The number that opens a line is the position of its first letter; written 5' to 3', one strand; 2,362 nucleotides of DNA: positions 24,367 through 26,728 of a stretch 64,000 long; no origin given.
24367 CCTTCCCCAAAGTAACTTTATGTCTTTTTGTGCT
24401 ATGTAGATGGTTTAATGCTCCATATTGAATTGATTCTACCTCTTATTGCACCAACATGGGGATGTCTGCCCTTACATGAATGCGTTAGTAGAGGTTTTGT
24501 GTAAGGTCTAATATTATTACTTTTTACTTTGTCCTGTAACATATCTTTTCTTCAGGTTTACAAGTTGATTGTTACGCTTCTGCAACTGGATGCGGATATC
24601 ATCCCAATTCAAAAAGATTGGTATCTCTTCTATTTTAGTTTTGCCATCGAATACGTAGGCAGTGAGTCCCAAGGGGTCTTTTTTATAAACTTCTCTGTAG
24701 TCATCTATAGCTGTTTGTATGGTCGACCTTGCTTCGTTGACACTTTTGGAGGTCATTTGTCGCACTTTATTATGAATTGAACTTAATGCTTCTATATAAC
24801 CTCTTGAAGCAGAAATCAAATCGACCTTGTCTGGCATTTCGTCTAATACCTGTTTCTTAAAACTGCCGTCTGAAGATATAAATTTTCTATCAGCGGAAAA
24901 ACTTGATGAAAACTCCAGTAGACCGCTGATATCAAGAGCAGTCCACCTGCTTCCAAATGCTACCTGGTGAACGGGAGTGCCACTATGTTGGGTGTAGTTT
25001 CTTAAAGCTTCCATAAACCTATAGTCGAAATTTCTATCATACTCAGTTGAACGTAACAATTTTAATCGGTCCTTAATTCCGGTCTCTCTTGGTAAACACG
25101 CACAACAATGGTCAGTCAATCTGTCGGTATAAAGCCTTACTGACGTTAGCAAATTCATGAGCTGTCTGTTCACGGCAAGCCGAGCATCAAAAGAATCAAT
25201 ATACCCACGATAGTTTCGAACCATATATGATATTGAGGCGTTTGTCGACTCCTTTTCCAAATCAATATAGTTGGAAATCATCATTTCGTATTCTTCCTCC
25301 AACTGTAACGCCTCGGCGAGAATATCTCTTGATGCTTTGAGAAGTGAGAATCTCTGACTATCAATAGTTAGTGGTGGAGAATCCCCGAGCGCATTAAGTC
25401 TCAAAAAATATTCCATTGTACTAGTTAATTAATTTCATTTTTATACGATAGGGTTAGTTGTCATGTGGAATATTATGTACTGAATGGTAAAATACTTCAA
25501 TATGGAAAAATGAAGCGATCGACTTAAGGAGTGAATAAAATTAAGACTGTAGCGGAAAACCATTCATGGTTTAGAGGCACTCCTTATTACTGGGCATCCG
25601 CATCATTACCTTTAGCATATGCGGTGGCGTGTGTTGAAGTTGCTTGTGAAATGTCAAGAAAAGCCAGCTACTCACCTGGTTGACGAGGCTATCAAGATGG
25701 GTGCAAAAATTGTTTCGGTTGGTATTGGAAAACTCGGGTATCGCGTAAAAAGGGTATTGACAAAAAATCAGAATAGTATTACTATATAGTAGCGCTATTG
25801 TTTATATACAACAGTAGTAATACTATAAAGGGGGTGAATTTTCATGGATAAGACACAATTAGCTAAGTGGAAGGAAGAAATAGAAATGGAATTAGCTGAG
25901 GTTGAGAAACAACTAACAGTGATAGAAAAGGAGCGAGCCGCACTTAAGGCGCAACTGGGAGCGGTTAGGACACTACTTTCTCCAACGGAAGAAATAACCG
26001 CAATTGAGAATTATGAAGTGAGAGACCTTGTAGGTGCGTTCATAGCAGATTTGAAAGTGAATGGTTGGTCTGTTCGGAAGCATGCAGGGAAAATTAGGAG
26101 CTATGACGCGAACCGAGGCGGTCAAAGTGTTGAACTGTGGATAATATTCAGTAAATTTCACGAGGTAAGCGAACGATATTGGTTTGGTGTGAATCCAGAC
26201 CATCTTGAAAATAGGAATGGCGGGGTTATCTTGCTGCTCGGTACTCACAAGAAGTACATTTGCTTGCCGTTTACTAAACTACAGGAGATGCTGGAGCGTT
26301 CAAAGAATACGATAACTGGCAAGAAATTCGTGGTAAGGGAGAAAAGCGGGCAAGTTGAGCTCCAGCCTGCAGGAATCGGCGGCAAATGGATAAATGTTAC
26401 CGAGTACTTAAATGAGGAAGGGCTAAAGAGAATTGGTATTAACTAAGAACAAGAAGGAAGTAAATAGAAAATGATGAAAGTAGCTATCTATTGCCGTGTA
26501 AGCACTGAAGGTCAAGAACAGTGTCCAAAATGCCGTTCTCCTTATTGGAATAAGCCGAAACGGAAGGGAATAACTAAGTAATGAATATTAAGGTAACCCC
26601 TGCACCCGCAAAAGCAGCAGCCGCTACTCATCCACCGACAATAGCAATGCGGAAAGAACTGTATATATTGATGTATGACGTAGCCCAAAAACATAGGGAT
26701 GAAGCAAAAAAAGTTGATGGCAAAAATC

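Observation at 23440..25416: Co-oriented HEPN-like (Rx4H) and HNH-nuclease gene pair as the islet cargo: candidate two-gene defence or toxin module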

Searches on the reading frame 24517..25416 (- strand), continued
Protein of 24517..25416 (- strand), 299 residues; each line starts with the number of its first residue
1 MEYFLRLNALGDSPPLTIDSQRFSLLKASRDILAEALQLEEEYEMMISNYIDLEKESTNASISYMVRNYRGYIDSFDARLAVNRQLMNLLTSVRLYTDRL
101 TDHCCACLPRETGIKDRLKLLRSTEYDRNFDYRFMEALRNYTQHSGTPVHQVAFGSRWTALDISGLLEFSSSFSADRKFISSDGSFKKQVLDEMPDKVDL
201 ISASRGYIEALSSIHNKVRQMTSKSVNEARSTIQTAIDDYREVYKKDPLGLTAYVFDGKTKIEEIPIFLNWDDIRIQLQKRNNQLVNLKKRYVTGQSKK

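Call 41: fold_search(model_id=the predicted structure, library=pdb)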
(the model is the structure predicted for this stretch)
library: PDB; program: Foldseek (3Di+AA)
matches with E <= 10: 564; with E <= 0.001: 0
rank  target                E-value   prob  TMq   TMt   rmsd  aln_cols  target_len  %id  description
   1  2nrj                  1.2e-02  0.18  0.14  0.13  23.7       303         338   14  Crystal Structure of Hemolysin binding component from Bacillus cereus (released 2006-11-14)
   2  6dfp                  1.3e-02  0.28  0.17  0.15  29.8       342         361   10  Crystal Structure of a Tripartite Toxin Component VCA0883 from Vibrio cholerae (released 2018-05-23)
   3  4k1p_C                1.5e-02  0.16  0.14  0.13  25.7       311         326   10  Structure of the NheA component of the Nhe toxin from Bacillus cereus (released 2013-09-18)
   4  4k1p_A                1.7e-02  0.20  0.15  0.14  24.6       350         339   10  Structure of the NheA component of the Nhe toxin from Bacillus cereus (released 2013-09-18)
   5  9vu9_A                2.8e-02  0.87  0.30  0.26  10.6       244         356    8  channel D complex with 4 (released 2026-03-11)
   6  5kuc                  3.7e-02  0.20  0.18  0.14  26.2       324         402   11  Crystal structure of trypsin activated Cry6Aa (released 2016-08-03)
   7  7a27_CCC              3.9e-02  0.18  0.15  0.13  24.6       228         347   10  Structure of soluble SmhA crystal form 2 of the tripartite alpha-pore forming toxin, Smh, from Serratia marcescens. (released 2021-03-31)
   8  4k1p_G                4.1e-02  0.16  0.15  0.14  27.6       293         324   11  Structure of the NheA component of the Nhe toxin from Bacillus cereus (released 2013-09-18)
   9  5da9_A                4.6e-02  0.25  0.18  0.14  29.5       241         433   12  ATP-gamma-S bound Rad50 from Chaetomium thermophilum in complex with the Rad50-binding domain of Mre11 (released 2016-03-02)
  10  6zzh_BBB              4.6e-02  0.20  0.17  0.15  23.0       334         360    9  Structure of soluble SmhB crystal form 2 of the tripartite alpha-pore forming toxin, Smh, from Serratia marcescens. (released 2021-03-31)
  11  7a26_CCC              4.6e-02  0.16  0.14  0.13  23.4       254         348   11  Structure of soluble SmhA crystal form 1 of the tripartite alpha-pore forming toxin, Smh, from Serratia marcescens. (released 2021-03-31)
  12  8v2g_A                4.9e-02  0.84  0.29  0.25  10.0       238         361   11  Cryo-EM structure of the KCa2.2 channel in apo state (released 2025-04-23)
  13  5ghe                  4.9e-02  0.18  0.18  0.14  26.7       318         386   13  Crystal Structure of Bacillus thuringiensis Cry6Aa2 Protoxin (released 2016-08-03)
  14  1key_B                6.1e-02  0.18  0.18  0.21  22.4       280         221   10  Crystal Structure of Mouse Testis/Brain RNA-binding Protein (TB-RBP) (released 2002-07-03)
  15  7a27_GGG              6.1e-02  0.15  0.15  0.13  24.7       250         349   10  Structure of soluble SmhA crystal form 2 of the tripartite alpha-pore forming toxin, Smh, from Serratia marcescens. (released 2021-03-31)
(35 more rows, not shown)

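Call 51: find_related_loci(query=A3, collection=viral_contigs, flank=6000)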
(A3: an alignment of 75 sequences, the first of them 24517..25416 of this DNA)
Query A3 (299 aa) in viral_contigs; peptide patterns used: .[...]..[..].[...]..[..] (x = any residue, [..] = any of these).
115 stretches matched a pattern; 4 encode a relative of the query (tblastn E <= 1e-3); 4 distinct loci.
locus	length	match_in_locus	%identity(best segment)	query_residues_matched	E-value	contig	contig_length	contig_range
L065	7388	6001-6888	36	1-299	1e-64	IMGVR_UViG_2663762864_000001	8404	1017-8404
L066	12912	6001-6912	37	1-296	5e-50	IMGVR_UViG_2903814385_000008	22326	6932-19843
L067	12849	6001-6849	29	1-285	2e-35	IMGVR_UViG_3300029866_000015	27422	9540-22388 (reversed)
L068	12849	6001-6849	29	1-285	2e-35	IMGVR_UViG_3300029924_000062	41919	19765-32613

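Call 53: find_related_loci(query=A1, collection=metagenome_contigs, flank=6000)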
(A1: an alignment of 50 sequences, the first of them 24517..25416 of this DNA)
Query A1 (299 aa) in metagenome_contigs; peptide patterns used: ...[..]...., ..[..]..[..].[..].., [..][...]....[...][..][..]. (x = any residue, [..] = any of these).
600 stretches matched a pattern (row limit reached: there are more); 237 encode a relative of the query (tblastn E <= 1e-3); the best 80 are kept; 80 distinct loci.
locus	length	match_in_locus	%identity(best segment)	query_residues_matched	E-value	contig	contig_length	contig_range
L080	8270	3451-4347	72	1-299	4e-151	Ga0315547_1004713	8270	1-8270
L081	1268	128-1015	71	1-299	3e-161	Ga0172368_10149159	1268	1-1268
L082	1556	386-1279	68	1-298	1e-155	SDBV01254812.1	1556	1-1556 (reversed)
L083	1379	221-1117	73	1-299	2e-150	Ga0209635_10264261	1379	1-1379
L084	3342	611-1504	67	1-298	3e-141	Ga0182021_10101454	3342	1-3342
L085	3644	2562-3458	73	1-299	2e-138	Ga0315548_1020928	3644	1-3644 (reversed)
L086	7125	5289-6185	69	1-299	9e-135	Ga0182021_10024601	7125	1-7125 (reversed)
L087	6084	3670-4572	71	1-299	8e-132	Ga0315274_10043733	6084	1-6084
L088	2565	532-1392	68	1-298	7e-138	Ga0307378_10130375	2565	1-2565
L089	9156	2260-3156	72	1-299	3e-131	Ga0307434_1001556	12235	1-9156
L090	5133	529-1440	71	1-299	2e-130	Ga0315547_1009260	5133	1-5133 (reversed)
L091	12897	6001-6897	69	1-299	1e-121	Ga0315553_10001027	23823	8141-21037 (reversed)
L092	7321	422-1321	70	1-299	1e-120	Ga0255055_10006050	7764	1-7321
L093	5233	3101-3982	60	1-295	6e-115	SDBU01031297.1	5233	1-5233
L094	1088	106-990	55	2-297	2e-117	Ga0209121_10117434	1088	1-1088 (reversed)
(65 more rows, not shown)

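Call 62: search_protein_families(library=pfam, proteins=[P0366], max_evalue=0.01)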
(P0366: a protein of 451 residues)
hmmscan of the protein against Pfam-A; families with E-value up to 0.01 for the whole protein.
P0366 (451 aa): 0 families

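Call 80: search_protein_families(library=pfam, alignment_id=A5, max_evalue=0.00001)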
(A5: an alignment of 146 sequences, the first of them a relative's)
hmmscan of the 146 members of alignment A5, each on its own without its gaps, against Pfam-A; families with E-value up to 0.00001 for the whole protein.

A. member 1, L005:2064-2780:+ (239 aa): 3 families
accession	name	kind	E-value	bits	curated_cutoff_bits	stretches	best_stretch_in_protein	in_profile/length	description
PF13483.12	Lactamase_B_3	-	2.2e-28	99.7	24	1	9-203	1-160/160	Beta-lactamase superfamily domain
PF12706.13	Lactamase_B_2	-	1.2e-25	90.8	27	1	27-204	2-200/200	Beta-lactamase superfamily domain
PF00753.33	Lactamase_B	-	2.5e-10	41.1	22.7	1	24-156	14-176/196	Metallo-beta-lactamase superfamily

B. families by the number of members that match (of 146 scanned): 166 families (the first 25 are shown)
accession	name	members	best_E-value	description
PF04851.21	ResIII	3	1.1e-43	Type III restriction enzyme, res subunit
PF02767.21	DNA_pol3_beta_2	3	4.5e-38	DNA polymerase III beta subunit, central domain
PF00589.27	Phage_integrase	3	2.5e-37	Phage integrase family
PF02518.31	HATPase_c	3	7.5e-33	Histidine kinase-, DNA gyrase B-, and HSP90-like ATPase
PF00712.24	DNA_pol3_beta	3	5.3e-31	DNA polymerase III beta subunit, N-terminal domain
PF02585.22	PIG-L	3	3.9e-28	GlcNAc-PI de-N-acetylase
PF02768.20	DNA_pol3_beta_3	3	1.8e-25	DNA polymerase III beta subunit, C-terminal domain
PF00270.35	DEAD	3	4.2e-22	DEAD/DEAH box helicase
PF00583.31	Acetyltransf_1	3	9.4e-15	Acetyltransferase (GNAT) family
PF04313.20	HSDR_N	3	3.6e-12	Type I restriction enzyme R protein N terminus (HSDR_N)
PF02384.22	N6_Mtase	2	8.7e-71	N-6 DNA Methylase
PF00075.30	RNase_H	2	4.7e-44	RNase H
PF01420.25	Methylase_S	2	1.8e-40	Type I restriction modification DNA specificity domain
PF22022.2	Phage_int_M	2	7.4e-40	Phage integrase central domain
PF08463.15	EcoEI_R_C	2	5.8e-37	EcoEI R protein C-terminal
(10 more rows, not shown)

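Call 81: search_protein_families(library=padloc, alignment_id=A5, max_evalue=1e-10)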
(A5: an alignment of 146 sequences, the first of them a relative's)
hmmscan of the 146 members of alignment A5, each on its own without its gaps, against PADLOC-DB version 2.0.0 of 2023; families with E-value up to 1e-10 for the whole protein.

A. member 1, L005:2064-2780:+ (239 aa): 0 families

B. families by the number of members that match (of 146 scanned): 251 families (the first 25 are shown)
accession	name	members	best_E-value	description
PDLC04134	mad2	5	1.2e-55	mads_2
PDLC03624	REase_MTase_IIG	3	1.9e-22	Type IIG restriction enzyme-methyltransferase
PDLC03049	REase_I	2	0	Type I restriction enzyme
PDLC03021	MTase_I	2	2.6e-162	Type I methyltransferase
PDLC03179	Specificity_I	2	4.5e-69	Type I specificity subunit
PDLC03026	MTase_I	2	2.1e-68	Type I methyltransferase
PDLC03076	Specificity_I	2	2.2e-61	Type I specificity subunit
PDLC03099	Specificity_I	2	7.1e-58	Type I specificity subunit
PDLC03196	Specificity_I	2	7.4e-56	Type I specificity subunit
PDLC03090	Specificity_I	2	1.8e-49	Type I specificity subunit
PDLC03061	Specificity_I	2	5.3e-49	Type I specificity subunit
PDLC03162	Specificity_I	2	2.1e-48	Type I specificity subunit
PDLC03096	Specificity_I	2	1e-45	Type I specificity subunit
PDLC03119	Specificity_I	2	3.7e-45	Type I specificity subunit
PDLC03188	Specificity_I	2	2.9e-43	Type I specificity subunit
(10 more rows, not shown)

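Call 96: search_dna_similar(query=window:24517-25416:-, collection=plasmids, mode=protein, max_rows=12)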
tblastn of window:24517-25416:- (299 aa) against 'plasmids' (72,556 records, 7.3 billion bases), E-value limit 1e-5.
No match.

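Call 100: search_dna_similar(query=window:24517-25416:-, collection=phages, mode=protein, max_rows=8)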
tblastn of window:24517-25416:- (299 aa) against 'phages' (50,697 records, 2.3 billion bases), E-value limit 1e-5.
Records with a match: 1; places in all: 1; records where one place covers at least 80% of the query: 0.
Best place of each record, by identity: <60% 1.
By first word of the organism name: Marinobacter 1.
By host as written in the record: Marinobacter 1.
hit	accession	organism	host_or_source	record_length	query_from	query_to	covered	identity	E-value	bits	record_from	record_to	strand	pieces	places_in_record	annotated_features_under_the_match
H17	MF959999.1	Marinobacter phage PS3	Marinobacter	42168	45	236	64%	31.3%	2e-29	123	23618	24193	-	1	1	hypothetical protein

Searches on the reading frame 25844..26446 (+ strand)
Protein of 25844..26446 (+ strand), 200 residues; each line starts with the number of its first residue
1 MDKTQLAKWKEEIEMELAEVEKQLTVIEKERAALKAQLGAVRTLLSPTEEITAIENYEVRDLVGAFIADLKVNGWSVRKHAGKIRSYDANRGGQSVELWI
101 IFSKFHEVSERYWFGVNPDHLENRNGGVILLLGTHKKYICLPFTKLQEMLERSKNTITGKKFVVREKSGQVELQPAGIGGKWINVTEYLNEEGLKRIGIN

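Call 4: search_protein_families(library=pfam, proteins=[window:25844-26446:+], max_evalue=1)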
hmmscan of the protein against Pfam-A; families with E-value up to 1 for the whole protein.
window:25844-26446:+ (200 aa): 3 families
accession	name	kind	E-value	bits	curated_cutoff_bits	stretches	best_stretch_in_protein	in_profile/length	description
PF23991.1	DUF7310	-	0.028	15.3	40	1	3-48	25-70/83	Coiled-coil region of unknown function (DUF7310)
PF01920.25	Prefoldin_2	-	0.043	14.2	27.6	1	3-38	64-99/106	Prefoldin subunit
PF03148.19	Tektin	-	0.29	10.3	34.3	1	5-50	54-99/383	Tektin family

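Call 6: search_protein_families(library=padloc, proteins=[window:25844-26446:+], max_evalue=1)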
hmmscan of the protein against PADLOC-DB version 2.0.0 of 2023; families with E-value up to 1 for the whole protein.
window:25844-26446:+ (200 aa): 0 families

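Call 7: search_protein_families(library=ncbifam, proteins=[window:25844-26446:+], max_evalue=1)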
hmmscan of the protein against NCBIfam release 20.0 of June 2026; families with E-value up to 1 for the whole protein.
window:25844-26446:+ (200 aa): 2 families
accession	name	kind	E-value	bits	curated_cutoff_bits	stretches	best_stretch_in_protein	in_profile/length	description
NF006542.0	PRK09039.1-1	equivalog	0.098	11.6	388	1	13-62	390-439/627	peptidoglycan -binding protein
NF003986.0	PRK05471.1-5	equivalog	0.2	10.8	252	1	29-83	63-114/261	CDP-diacylglycerol diphosphatase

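Call 9: search_protein_families(library=phrogs, proteins=[window:25844-26446:+], max_evalue=0.1)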
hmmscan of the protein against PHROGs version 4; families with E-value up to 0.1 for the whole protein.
window:25844-26446:+ (200 aa): 3 families
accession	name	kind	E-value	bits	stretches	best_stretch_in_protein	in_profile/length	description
phrog_22477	-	unknown function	0.00099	19.9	1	20-94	56-125/158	-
phrog_1193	-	other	0.017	16.1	1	11-42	16-47/76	hemolysin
phrog_9415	-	unknown function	0.033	15.1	1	3-46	70-114/168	-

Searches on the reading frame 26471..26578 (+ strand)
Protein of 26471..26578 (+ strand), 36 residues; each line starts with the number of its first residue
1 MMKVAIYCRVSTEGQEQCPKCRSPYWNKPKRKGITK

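Call 93: search_protein_families(library=pfam, proteins=[window:26471-26578:+], max_evalue=0.1)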
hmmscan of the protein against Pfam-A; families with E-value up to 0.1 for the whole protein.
seq(36 aa): 2 families
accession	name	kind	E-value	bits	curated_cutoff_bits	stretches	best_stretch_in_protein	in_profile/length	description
PF24973.1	EGF_LMN_ATRN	-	0.00097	19.6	27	1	5-33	15-42/44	Laminin/attractin EGF domain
PF14570.12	zf-RING_4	-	0.0046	17.2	27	1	7-25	29-47/48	RING/Ubox like zinc-binding domain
